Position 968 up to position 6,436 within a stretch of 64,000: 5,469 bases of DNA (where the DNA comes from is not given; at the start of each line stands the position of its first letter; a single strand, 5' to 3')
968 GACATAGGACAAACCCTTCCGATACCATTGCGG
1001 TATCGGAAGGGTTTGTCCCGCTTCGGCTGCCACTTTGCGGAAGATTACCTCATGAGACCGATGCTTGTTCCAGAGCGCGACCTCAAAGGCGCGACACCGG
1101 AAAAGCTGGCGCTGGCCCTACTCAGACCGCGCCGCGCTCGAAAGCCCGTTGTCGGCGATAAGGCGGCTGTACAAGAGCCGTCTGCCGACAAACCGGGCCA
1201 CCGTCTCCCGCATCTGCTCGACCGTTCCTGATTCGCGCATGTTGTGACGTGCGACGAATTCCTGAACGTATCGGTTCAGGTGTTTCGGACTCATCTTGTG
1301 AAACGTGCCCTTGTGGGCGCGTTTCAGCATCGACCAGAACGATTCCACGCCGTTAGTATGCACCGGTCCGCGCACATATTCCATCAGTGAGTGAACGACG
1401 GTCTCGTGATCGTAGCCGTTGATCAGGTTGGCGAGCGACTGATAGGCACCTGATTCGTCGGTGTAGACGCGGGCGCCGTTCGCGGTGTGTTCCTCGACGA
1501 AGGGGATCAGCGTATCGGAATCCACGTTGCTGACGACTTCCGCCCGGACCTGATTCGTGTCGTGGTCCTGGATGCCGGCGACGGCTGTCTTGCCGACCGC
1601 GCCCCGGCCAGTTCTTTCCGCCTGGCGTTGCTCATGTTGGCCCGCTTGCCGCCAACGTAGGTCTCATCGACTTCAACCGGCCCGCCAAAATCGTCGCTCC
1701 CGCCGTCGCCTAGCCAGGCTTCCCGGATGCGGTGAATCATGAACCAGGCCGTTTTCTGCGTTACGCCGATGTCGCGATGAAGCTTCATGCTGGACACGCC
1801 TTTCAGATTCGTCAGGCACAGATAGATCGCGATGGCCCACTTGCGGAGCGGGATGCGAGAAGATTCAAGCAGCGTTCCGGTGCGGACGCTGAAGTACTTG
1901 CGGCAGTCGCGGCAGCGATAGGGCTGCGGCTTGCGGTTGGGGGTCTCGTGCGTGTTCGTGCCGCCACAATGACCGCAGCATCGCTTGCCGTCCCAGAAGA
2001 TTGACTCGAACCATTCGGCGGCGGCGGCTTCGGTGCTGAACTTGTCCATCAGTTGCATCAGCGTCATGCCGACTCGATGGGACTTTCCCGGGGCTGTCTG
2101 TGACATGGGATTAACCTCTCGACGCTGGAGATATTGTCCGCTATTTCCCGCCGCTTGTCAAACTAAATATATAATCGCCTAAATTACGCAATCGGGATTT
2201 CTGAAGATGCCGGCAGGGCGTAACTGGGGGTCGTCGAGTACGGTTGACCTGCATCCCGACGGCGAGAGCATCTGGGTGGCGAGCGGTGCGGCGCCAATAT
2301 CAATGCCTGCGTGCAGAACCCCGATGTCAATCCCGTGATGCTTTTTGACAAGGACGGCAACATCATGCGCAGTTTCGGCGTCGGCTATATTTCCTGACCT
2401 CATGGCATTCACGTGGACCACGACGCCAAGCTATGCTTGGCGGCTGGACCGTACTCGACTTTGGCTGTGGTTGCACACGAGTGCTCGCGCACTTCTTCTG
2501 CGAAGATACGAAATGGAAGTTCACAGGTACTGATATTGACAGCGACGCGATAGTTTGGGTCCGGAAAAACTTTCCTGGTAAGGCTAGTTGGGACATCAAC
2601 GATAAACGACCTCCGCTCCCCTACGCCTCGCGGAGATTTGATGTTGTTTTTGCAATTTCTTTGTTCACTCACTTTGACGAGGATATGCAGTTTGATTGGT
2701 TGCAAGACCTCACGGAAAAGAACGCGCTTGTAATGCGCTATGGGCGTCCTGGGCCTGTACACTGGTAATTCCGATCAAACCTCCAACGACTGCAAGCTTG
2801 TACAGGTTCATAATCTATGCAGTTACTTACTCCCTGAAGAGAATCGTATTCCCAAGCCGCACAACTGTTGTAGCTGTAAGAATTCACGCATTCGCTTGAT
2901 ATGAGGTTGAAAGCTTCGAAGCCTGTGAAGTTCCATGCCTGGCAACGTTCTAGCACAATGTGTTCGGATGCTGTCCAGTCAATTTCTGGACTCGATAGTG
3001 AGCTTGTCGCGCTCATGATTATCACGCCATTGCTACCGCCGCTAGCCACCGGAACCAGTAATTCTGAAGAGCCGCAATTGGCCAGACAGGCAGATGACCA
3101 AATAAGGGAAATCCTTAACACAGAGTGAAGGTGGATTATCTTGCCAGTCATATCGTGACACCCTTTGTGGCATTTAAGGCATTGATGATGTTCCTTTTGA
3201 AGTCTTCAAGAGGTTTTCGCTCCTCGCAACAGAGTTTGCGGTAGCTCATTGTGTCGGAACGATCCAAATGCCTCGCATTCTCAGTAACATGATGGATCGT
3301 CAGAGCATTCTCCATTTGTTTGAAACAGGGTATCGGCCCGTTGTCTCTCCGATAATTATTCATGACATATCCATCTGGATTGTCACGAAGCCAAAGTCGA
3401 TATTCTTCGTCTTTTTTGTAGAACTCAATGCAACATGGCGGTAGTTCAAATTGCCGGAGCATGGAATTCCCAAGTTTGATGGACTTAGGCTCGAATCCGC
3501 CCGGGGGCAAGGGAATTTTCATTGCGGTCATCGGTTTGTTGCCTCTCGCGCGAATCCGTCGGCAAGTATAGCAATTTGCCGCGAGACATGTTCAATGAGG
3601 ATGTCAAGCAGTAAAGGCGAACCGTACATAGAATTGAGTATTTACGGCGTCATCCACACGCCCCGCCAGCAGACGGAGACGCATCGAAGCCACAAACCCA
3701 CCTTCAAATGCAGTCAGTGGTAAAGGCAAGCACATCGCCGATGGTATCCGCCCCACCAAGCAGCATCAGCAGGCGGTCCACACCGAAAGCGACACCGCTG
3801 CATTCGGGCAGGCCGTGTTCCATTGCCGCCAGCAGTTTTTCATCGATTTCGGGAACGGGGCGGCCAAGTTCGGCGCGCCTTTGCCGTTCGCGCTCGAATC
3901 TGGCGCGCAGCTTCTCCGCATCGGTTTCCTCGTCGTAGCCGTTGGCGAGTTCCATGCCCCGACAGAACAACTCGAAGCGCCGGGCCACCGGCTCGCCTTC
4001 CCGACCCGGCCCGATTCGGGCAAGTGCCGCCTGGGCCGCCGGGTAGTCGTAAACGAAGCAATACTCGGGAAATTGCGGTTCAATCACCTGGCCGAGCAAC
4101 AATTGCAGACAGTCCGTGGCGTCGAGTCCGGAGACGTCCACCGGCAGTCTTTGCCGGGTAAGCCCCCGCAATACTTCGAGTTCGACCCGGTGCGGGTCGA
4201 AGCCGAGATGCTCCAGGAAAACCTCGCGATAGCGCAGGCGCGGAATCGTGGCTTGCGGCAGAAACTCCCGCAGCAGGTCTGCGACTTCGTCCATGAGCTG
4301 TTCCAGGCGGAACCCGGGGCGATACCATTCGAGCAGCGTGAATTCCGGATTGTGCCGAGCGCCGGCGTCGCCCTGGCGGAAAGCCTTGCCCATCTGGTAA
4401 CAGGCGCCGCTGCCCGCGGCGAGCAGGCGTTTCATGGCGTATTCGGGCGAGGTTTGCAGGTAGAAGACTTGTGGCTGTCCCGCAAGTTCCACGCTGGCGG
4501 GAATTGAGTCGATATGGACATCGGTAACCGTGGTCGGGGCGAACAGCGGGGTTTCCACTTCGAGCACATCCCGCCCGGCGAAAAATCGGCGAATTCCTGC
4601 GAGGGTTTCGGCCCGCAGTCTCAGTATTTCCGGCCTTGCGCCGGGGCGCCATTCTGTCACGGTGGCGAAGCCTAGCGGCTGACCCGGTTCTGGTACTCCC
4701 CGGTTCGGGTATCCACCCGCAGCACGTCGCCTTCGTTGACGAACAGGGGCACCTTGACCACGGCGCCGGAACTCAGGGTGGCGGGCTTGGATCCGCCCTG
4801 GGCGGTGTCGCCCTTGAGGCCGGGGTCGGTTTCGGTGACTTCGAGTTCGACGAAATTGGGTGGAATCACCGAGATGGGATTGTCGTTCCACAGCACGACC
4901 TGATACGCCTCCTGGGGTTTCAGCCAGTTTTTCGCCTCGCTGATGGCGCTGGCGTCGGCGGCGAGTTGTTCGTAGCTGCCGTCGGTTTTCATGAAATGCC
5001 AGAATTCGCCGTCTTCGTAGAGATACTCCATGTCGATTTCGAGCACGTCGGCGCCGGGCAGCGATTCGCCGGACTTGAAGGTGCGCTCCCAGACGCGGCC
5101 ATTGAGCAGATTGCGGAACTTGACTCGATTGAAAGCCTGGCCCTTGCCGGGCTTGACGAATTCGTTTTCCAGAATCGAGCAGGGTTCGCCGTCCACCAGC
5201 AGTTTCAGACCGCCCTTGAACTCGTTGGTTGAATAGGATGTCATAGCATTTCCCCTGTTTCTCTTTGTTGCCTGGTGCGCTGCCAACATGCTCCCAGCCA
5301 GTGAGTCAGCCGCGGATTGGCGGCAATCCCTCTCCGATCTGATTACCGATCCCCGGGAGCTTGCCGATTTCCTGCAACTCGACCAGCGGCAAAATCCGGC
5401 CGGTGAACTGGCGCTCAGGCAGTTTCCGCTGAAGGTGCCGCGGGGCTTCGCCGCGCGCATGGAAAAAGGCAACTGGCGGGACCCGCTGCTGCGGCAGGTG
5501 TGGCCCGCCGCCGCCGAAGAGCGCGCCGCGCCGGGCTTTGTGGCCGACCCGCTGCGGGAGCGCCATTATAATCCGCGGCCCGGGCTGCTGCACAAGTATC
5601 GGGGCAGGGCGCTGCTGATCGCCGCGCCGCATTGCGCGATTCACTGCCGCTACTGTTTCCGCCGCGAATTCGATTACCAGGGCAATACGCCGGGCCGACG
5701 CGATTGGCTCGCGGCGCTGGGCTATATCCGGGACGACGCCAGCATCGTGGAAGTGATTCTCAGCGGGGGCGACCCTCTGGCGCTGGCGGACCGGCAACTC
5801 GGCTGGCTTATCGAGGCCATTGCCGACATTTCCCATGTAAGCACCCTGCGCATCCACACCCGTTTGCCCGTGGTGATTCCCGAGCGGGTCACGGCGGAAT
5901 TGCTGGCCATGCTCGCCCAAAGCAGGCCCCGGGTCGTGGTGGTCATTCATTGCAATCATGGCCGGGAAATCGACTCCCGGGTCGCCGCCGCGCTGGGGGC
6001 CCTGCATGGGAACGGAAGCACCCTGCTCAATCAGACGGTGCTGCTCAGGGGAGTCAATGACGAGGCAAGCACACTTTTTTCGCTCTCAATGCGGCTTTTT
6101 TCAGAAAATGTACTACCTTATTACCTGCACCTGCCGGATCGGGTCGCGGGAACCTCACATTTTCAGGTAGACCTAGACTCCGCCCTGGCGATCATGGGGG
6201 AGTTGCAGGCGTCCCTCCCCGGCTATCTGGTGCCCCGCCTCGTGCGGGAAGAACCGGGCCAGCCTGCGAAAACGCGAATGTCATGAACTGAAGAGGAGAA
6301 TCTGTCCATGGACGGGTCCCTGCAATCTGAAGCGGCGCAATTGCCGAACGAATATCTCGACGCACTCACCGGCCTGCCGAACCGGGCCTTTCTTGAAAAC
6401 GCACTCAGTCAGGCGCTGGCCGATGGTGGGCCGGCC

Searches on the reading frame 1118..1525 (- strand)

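Call 97: search_protein_families(library=pfam, proteins=[window:1118-1525:-], max_evalue=0.01)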
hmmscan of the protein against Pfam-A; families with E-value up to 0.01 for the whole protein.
window:1118-1525:- (135 aa): 1 family
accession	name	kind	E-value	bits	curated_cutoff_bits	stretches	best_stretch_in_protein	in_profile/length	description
PF12762.13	DDE_Tnp_IS1595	-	5e-26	92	27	1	3-95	63-153/153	ISXO2-like transposase domain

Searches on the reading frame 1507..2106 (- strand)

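Call 97: search_protein_families(library=pfam, proteins=[window:1507-2106:-], max_evalue=0.01)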
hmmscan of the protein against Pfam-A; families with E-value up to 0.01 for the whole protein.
window:1507-2106:- (199 aa): 2 families
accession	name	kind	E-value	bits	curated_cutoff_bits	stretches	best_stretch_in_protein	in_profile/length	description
PF12760.12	Zn_ribbon_IS1595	-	1.9e-06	28.2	25.4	1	25-70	2-45/46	Transposase zinc-ribbon domain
PF12762.13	DDE_Tnp_IS1595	-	0.0013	19.2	27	1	141-169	3-32/153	ISXO2-like transposase domain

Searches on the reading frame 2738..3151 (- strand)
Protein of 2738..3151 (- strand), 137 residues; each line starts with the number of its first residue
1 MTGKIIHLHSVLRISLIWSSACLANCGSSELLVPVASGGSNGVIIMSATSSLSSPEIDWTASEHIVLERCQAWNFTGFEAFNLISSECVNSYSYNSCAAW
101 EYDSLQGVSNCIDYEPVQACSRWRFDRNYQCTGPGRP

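Call 97: search_protein_families(library=pfam, proteins=[window:2738-3151:-], max_evalue=0.01)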
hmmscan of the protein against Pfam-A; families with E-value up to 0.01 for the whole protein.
window:2738-3151:- (137 aa): 1 family
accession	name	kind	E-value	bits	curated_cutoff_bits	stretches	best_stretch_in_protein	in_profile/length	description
PF13992.11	YecR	-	6.2e-08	33.3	27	1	41-102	6-67/73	YecR-like lipoprotein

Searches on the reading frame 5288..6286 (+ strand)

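Call 6: search_protein_families(library=pfam, proteins=[window:5288-6286:+], max_evalue=0.01)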
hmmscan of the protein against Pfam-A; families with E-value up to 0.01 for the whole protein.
window:5288-6286:+ (332 aa): 2 families
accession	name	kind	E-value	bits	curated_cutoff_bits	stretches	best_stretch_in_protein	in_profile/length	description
PF04055.27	Radical_SAM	-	7.2e-08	33.2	29.5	1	113-215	4-102/166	Radical SAM superfamily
PF13353.11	Fer4_12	-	0.0013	19.5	22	1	113-178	12-77/137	4Fe-4S single cluster domain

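Call 7: search_protein_families(library=padloc, proteins=[window:5288-6286:+], max_evalue=0.01)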
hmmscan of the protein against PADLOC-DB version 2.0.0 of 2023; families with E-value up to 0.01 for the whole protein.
window:5288-6286:+ (332 aa): 1 family
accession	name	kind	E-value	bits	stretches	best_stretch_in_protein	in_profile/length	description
PDLC02903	pVip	-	0.0082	13.6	0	115-169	9-58/257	Viperins not associated with kinases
